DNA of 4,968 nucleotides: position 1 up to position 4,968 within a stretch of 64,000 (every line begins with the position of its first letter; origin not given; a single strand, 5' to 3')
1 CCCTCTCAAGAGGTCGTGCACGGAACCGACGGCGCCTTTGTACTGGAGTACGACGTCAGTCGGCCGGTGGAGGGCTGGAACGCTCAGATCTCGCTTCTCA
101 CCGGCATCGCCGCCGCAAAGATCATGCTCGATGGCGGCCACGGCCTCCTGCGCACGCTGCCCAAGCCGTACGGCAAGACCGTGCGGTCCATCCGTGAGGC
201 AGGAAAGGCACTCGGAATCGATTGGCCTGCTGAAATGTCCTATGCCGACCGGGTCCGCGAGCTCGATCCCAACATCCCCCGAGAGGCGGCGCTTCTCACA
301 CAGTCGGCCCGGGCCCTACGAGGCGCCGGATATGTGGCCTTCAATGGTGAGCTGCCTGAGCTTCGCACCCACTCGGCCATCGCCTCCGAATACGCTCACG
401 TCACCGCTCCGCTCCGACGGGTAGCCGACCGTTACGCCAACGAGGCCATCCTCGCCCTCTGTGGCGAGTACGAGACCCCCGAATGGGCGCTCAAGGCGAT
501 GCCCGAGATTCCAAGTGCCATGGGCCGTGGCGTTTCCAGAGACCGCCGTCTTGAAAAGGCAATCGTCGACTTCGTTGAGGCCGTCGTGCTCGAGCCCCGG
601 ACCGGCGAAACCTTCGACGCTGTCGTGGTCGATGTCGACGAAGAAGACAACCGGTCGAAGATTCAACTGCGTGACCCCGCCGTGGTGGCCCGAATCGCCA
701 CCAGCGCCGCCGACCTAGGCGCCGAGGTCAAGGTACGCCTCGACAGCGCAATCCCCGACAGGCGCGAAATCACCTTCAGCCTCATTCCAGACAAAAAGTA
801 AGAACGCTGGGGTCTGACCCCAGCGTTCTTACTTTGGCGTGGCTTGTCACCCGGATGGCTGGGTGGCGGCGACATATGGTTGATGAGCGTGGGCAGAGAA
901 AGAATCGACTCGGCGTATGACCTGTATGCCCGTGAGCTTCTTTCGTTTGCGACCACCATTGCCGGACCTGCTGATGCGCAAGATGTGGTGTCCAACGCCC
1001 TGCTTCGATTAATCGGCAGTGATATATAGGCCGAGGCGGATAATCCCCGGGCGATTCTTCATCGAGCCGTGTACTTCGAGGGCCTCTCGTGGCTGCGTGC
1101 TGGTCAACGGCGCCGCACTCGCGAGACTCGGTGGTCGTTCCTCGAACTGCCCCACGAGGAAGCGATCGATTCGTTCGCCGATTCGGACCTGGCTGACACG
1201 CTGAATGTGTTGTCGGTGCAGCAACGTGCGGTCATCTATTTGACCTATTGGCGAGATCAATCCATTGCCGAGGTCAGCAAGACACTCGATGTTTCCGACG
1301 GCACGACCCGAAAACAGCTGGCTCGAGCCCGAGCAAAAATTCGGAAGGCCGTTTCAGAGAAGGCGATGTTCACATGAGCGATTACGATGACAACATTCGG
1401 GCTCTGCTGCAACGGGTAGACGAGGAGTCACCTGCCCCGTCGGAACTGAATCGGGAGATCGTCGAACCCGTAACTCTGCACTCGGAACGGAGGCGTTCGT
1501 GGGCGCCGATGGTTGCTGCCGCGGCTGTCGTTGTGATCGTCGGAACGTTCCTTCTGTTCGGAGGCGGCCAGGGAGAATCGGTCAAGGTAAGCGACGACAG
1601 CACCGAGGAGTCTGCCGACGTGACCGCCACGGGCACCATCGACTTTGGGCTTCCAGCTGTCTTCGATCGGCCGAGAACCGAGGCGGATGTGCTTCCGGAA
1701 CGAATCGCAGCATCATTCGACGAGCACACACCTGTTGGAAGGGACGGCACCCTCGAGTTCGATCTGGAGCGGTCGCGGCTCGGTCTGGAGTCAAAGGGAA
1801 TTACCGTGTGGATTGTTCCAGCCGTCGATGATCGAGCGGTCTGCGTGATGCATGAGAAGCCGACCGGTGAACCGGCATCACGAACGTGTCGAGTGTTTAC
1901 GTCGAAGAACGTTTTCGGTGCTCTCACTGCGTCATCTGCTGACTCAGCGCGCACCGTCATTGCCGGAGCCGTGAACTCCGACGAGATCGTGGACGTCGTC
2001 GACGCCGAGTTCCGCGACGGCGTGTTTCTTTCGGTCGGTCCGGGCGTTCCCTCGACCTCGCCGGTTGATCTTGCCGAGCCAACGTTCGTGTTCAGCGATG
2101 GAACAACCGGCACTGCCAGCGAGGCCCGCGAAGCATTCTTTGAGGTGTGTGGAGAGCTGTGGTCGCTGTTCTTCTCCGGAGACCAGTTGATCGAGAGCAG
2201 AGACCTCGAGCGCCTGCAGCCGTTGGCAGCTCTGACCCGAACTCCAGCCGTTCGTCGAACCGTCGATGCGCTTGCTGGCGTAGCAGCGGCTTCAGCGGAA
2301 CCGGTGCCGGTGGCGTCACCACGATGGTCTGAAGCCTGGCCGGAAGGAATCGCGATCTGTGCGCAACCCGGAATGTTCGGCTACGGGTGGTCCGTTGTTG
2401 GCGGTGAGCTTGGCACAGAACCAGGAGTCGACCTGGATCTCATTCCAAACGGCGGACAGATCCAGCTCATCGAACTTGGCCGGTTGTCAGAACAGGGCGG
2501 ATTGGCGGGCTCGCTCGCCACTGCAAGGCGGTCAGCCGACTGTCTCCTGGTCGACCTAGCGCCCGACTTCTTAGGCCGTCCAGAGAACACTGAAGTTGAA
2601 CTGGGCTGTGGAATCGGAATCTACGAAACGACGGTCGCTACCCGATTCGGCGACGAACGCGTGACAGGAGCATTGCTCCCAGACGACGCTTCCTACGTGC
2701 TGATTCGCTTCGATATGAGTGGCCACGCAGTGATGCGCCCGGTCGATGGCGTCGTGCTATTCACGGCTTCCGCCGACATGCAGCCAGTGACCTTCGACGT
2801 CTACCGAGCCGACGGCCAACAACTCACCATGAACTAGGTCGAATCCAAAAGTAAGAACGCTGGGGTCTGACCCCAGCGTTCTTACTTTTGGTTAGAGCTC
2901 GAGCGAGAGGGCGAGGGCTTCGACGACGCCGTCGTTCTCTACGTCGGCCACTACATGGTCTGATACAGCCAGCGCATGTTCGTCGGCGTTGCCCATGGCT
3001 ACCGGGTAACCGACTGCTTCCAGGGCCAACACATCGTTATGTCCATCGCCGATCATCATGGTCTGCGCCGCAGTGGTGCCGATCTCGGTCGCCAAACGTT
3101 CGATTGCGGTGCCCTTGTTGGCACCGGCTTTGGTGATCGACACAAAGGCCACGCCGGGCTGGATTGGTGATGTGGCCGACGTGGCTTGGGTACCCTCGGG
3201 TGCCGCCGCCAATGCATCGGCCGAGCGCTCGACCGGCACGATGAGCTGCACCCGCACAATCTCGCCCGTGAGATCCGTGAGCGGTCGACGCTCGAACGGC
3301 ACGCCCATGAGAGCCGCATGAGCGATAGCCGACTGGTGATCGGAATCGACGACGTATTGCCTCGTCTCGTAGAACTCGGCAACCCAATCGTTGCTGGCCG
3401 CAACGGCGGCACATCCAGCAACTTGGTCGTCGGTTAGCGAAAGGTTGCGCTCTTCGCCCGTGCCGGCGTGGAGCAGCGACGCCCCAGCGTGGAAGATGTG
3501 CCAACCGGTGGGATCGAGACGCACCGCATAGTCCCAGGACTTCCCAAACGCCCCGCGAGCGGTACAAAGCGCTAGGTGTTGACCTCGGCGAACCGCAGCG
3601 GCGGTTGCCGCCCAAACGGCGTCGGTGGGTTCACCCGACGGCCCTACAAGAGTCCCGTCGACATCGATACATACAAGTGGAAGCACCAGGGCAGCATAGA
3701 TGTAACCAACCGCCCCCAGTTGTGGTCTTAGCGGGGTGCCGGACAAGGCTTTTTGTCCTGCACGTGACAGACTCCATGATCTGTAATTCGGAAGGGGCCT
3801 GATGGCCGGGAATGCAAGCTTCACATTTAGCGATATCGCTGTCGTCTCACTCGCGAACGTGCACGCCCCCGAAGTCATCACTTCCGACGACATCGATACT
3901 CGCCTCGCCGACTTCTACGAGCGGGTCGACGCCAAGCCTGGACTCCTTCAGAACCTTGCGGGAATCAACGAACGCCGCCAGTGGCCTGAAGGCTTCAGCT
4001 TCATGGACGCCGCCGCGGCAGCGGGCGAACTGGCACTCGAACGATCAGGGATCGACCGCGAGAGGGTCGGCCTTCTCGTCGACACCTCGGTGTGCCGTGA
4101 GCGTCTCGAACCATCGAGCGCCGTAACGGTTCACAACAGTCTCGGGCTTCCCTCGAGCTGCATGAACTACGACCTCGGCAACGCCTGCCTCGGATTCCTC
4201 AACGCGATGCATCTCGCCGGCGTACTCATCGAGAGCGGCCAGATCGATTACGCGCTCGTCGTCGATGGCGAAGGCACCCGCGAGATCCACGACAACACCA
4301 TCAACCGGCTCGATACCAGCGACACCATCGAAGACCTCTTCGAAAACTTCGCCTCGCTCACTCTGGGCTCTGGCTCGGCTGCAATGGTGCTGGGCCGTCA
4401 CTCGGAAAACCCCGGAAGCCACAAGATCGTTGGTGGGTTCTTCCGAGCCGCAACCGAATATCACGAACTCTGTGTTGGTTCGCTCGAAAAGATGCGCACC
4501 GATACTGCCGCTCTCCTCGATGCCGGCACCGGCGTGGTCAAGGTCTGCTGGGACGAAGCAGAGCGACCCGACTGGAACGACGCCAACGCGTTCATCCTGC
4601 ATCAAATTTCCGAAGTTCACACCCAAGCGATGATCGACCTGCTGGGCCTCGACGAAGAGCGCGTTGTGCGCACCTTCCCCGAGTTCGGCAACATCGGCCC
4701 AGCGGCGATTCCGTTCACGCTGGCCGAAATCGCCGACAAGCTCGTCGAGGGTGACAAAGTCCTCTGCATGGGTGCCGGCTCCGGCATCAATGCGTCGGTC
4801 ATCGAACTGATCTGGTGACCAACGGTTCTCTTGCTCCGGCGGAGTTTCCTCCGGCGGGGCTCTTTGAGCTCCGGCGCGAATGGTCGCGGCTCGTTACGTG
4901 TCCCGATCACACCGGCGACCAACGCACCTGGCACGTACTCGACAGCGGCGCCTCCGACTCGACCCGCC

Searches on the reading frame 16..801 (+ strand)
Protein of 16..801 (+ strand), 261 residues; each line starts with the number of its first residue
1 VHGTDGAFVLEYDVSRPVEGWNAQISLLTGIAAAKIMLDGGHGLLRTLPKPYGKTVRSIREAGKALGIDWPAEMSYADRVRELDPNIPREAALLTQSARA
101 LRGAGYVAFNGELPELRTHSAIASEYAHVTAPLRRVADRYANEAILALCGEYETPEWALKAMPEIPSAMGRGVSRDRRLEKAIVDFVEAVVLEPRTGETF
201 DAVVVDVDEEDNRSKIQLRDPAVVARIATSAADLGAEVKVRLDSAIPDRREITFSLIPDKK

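Call 59: search_protein_families(library=pfam, proteins=[window:16-801:+], max_evalue=0.001)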
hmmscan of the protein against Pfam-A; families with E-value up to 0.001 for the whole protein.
window:16-801:+ (261 aa): 2 families
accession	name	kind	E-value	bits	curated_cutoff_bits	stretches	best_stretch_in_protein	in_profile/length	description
PF18614.7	RNase_II_C_S1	-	6.2e-17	61.6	26.6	1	198-255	1-57/59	RNase II-type exonuclease C-terminal S1 domain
PF00773.25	RNB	-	0.0007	19.4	29.3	1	29-147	207-322/326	RNB domain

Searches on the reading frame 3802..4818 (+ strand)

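Call 59: search_protein_families(library=pfam, proteins=[window:3802-4818:+], max_evalue=0.001)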
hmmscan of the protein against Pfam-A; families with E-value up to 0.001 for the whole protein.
window:3802-4818:+ (338 aa): 3 families
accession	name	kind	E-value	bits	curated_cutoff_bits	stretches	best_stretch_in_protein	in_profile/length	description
PF08541.16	ACP_syn_III_C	-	2.5e-14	53.6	26.6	1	258-331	8-83/90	3-Oxoacyl-[acyl-carrier-protein (ACP)] synthase III C terminal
PF08545.16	ACP_syn_III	-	7.1e-08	32.7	24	1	123-205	1-68/80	3-Oxoacyl-[acyl-carrier-protein (ACP)] synthase III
PF00108.29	Thiolase_N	-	0.00064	19.6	26.4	1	68-157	24-113/260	Thiolase, N-terminal domain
